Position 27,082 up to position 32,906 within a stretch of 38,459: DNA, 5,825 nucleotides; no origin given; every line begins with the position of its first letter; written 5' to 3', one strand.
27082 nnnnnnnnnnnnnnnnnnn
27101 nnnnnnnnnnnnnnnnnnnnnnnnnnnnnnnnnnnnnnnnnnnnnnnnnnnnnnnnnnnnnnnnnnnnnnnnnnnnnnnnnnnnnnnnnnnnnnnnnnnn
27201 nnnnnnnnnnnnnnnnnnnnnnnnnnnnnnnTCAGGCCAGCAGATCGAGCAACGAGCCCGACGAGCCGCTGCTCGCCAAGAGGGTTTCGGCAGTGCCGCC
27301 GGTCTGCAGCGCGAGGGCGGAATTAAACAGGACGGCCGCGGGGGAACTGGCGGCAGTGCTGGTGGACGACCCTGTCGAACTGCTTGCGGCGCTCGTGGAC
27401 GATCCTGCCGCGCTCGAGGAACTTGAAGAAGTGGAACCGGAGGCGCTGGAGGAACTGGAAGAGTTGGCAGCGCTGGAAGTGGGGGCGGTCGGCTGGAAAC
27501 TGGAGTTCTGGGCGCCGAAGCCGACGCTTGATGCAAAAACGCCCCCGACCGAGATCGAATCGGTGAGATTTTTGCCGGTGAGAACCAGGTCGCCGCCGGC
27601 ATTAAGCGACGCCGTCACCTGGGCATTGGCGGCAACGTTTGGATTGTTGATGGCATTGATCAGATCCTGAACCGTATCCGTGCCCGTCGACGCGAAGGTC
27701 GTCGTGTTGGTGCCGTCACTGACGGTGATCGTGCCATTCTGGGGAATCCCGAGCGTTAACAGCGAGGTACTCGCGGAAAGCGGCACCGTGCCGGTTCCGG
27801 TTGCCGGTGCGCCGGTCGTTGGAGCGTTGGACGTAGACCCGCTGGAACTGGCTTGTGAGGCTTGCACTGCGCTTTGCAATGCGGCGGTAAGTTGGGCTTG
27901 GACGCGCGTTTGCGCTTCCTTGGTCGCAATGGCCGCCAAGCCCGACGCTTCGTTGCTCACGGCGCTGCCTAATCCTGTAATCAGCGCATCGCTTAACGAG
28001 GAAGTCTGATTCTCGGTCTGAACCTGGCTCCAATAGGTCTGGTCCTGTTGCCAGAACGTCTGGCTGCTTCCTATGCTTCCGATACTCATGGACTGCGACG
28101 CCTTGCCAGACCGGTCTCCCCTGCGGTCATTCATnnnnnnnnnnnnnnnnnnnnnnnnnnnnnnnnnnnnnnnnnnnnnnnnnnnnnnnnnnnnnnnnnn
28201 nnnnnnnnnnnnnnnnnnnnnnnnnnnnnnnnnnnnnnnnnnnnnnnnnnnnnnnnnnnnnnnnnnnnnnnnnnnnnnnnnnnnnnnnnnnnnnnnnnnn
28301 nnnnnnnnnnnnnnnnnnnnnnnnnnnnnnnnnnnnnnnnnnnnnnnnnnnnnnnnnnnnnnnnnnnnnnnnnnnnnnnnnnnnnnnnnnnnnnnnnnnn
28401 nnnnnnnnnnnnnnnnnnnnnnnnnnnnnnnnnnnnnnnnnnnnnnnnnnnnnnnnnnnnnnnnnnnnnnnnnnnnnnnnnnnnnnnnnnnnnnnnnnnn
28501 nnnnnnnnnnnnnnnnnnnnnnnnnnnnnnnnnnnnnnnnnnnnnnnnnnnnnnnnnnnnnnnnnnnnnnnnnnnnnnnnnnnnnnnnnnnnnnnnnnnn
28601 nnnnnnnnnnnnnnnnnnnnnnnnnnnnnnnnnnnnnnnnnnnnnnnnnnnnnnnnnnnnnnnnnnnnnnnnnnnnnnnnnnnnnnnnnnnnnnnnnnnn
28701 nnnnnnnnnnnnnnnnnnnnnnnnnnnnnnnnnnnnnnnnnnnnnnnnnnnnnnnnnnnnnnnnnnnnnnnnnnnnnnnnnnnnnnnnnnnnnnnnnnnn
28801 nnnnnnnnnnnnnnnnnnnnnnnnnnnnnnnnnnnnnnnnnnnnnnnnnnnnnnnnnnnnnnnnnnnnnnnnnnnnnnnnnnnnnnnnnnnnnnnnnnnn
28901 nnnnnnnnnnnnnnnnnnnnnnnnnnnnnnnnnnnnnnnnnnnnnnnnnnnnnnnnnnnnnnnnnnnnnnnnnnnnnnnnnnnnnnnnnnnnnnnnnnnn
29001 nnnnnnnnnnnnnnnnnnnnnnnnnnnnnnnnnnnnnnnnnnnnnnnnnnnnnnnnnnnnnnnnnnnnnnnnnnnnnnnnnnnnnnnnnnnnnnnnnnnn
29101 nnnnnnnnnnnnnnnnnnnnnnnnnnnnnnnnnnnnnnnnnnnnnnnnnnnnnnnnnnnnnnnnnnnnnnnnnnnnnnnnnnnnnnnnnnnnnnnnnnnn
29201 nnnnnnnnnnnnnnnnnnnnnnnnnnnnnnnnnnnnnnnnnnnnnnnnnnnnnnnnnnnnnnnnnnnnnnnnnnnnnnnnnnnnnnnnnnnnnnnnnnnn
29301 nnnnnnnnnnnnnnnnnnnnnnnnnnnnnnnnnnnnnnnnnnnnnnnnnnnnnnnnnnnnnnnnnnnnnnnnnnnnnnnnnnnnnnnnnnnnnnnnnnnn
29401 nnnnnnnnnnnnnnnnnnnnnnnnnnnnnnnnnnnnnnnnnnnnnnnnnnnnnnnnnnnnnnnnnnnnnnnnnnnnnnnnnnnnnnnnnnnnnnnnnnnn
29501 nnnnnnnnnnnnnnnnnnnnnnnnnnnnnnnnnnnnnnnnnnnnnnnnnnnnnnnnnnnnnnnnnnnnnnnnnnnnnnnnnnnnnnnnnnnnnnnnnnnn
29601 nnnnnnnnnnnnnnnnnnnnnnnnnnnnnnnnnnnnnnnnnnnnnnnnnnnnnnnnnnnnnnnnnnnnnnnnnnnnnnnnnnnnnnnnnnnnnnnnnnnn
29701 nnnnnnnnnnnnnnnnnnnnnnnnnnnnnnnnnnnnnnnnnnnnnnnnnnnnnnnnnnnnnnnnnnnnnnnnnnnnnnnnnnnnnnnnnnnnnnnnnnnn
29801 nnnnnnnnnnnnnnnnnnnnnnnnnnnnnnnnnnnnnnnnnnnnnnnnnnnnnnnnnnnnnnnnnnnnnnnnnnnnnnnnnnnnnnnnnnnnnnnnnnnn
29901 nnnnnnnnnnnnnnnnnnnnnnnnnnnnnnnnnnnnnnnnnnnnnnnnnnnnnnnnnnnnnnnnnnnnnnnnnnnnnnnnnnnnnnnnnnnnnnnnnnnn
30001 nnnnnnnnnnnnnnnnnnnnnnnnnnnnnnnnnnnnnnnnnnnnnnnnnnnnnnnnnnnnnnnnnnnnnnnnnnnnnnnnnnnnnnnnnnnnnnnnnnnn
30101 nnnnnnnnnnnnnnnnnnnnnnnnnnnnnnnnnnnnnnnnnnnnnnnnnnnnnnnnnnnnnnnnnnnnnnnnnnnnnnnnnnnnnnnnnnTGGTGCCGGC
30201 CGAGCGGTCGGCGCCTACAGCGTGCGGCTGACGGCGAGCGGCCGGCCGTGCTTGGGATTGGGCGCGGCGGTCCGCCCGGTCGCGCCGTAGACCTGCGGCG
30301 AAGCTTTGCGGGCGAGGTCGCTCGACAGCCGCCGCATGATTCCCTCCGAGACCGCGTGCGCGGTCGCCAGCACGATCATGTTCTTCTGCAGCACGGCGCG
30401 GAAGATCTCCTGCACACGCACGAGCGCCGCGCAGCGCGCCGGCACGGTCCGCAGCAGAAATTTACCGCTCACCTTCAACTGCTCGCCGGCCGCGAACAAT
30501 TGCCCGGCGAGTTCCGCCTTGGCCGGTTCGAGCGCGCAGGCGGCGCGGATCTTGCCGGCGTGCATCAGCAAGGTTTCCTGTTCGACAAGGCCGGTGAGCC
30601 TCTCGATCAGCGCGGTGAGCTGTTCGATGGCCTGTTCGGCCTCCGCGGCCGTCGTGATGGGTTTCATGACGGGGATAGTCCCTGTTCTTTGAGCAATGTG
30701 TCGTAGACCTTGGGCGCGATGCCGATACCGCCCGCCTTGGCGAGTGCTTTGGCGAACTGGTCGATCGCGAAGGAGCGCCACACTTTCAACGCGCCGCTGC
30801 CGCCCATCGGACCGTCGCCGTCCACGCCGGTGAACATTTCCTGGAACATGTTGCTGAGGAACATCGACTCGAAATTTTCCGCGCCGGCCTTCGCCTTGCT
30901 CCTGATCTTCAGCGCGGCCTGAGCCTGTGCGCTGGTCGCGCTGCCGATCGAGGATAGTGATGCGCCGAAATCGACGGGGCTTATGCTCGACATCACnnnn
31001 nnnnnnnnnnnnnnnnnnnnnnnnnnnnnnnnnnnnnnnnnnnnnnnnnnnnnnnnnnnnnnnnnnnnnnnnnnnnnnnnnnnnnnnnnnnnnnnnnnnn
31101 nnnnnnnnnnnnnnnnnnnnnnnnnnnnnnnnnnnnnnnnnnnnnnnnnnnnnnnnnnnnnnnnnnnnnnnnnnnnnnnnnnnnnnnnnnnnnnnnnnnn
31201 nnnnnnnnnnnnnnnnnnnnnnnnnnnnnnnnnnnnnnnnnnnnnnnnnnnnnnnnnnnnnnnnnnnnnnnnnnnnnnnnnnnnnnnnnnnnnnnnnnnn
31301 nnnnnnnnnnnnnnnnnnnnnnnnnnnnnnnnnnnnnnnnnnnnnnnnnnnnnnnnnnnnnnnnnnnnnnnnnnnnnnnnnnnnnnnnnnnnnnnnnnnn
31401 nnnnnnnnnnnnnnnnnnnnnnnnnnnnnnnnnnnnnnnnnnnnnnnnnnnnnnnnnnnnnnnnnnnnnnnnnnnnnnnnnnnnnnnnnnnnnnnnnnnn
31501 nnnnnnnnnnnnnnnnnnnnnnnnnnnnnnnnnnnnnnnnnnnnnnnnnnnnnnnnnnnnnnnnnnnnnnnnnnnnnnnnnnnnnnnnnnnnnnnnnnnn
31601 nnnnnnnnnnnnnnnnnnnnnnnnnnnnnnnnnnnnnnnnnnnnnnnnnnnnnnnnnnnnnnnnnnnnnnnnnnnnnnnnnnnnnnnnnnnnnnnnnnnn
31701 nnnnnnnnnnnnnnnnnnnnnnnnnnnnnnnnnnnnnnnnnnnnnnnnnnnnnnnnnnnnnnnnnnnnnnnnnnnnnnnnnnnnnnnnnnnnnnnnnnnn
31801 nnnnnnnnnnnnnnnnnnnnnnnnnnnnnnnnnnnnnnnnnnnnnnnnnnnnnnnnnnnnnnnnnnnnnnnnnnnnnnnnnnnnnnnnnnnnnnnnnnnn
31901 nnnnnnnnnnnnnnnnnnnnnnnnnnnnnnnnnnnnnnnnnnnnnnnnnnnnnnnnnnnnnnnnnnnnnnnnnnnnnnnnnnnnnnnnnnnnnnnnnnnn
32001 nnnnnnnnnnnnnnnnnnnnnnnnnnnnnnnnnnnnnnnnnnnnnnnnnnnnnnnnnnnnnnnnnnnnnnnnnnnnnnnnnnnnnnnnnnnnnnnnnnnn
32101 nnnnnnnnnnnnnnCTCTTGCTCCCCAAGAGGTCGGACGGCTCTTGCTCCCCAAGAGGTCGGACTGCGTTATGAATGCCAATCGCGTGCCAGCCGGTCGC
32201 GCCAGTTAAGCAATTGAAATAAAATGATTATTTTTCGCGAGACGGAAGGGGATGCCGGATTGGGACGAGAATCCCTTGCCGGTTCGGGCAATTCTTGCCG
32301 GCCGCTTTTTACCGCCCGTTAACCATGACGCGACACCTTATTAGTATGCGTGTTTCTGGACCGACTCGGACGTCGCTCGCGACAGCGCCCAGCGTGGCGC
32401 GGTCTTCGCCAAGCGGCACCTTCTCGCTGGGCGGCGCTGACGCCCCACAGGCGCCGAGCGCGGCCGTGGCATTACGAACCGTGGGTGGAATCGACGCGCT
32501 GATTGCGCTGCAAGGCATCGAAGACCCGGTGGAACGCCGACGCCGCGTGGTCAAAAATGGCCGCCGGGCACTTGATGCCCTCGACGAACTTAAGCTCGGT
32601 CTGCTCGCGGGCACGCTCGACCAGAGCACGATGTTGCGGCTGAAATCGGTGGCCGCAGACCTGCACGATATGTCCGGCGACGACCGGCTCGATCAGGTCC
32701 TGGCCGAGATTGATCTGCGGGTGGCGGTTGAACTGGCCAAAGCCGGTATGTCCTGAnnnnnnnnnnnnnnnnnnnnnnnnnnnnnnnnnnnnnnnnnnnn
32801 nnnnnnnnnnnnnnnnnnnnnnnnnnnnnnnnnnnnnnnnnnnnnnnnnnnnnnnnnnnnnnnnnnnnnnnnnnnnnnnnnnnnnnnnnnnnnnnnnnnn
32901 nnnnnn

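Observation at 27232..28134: Orphan 300-aa Ser-rich protein with a hook-type module and a ~45-residue poly-Ser tract, of unknown flagellar role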

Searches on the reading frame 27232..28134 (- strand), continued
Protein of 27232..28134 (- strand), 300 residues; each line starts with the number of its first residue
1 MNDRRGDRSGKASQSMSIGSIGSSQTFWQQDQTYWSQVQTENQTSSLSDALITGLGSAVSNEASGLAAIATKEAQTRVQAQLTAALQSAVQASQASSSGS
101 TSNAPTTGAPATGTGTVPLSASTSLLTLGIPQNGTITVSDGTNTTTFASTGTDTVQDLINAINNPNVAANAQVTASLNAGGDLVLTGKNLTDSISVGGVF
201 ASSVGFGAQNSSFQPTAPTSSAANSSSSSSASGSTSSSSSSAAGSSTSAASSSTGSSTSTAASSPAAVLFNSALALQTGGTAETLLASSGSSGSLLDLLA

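Call 79: fold_search(model_id=the predicted structure, library=viral)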
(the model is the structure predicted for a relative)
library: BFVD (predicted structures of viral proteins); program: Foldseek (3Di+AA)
matches with E <= 10: 117; with E <= 0.001: 0
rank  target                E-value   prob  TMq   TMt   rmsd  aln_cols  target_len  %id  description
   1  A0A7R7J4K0            3.8e-03  1.00  0.27  0.16   5.1       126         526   15  (no name in the UniProt tables at hand)
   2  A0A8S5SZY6            4.1e-03  1.00  0.26  0.08   4.6       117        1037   22  Tail sheath protein [Myoviridae sp. ctWb16]
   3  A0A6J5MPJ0            4.3e-03  0.84  0.20  0.21   8.1       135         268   16  Uncharacterized protein [uncultured Caudovirales phage]
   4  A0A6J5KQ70            7.0e-03  1.00  0.26  0.20   3.2       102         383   22  Uncharacterized protein [uncultured Caudovirales phage]
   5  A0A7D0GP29            1.1e-02  0.99  0.27  0.12   6.5       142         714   18  (no name in the UniProt tables at hand)
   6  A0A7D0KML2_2          1.2e-02  1.00  0.29  0.08   3.7       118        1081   23  (no name in the UniProt tables at hand)
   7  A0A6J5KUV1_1          1.3e-02  1.00  0.27  0.07   3.9       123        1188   17  Baseplate protein J-like [uncultured Caudovirales phage]
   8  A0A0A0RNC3            2.2e-02  0.80  0.24  0.11  11.6       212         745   16  Uncharacterized protein [Bacillus phage Moonbeam]
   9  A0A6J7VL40            2.6e-02  0.98  0.22  0.11   4.7       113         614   25  Uncharacterized protein [uncultured Caudovirales phage]
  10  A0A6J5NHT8            2.6e-02  0.69  0.19  0.08  20.5       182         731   15  Uncharacterized protein [uncultured Caudovirales phage]
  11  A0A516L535            3.9e-02  0.69  0.22  0.08   6.4       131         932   19  (no name in the UniProt tables at hand)
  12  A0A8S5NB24            4.2e-02  0.98  0.29  0.14   5.2       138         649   19  Sheath tube [Myoviridae sp. ctT3B27]
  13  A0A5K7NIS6            5.0e-02  0.75  0.21  0.13   8.6       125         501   18  (no name in the UniProt tables at hand)
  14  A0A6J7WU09            1.0e-01  0.96  0.26  0.10   3.8       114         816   12  Uncharacterized protein [uncultured Caudovirales phage]
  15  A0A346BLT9            1.0e-01  0.51  0.20  0.12  17.8       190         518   12  ORF19 (Fragment) [Fowl aviadenovirus D]
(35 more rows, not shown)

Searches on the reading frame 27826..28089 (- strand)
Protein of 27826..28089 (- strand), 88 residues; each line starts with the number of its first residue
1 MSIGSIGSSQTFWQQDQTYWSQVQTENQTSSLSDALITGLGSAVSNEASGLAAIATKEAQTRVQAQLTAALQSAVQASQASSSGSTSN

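Call 49: search_protein_representatives(protein=window:27826-28089:-)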
Query: 88 residues. Proteins with E-value up to 0.001 (for the whole library): 63; up to 1e-10: 16; up to 1e-30: 0. The best 63 are listed.
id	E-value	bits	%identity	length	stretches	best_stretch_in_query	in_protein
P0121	2.3e-22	94.4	59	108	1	1-87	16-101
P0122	1.8e-16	75.8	57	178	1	1-87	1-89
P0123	1.8e-16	75.7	56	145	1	2-86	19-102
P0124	2.0e-16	75.6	59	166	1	9-86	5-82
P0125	2.3e-16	75.4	55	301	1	4-86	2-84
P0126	1.2e-13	66.8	55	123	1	1-75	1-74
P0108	5.2e-13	64.8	54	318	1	1-86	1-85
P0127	1.5e-12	63.4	51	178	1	9-87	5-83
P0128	2.2e-12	62.8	46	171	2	2-86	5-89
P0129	3.3e-12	62.3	49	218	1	4-87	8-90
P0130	1.2e-11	60.5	52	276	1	2-86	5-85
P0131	1.6e-11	60.1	37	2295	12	32-66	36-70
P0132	3.0e-11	59.3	43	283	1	2-85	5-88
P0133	3.3e-11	59.1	47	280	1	1-85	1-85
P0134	3.5e-11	59.0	49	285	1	6-86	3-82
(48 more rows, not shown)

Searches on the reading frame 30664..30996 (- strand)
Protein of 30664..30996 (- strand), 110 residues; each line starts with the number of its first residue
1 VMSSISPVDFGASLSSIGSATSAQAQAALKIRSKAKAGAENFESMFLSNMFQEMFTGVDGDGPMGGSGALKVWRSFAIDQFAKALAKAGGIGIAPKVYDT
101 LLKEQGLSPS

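Call 3: search_protein_families(library=pfam, proteins=[window:30664-30996:-], max_evalue=0.1)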
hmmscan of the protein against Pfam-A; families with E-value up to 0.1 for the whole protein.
window:30664-30996:- (110 aa): 1 family
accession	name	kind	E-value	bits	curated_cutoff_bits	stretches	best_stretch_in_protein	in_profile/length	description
PF10135.14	Rod-binding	-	6.4e-11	43.1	25.1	1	53-98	2-49/51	Rod binding protein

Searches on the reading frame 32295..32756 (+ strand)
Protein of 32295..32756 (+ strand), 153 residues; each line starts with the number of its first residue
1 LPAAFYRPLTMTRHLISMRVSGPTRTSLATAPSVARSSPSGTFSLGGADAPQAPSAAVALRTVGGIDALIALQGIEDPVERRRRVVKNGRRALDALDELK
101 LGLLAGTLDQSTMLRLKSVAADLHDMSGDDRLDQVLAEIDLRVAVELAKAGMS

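Call 37: search_protein_families(library=pfam, proteins=[window:32295-32756:+], max_evalue=0.01)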
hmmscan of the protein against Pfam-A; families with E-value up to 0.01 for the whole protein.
window:32295-32756:+ (153 aa): 1 family
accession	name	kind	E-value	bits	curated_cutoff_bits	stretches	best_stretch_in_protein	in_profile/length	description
PF10768.14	FliX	-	4.4e-40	137.7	25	1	18-150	1-134/135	Class II flagellar assembly regulator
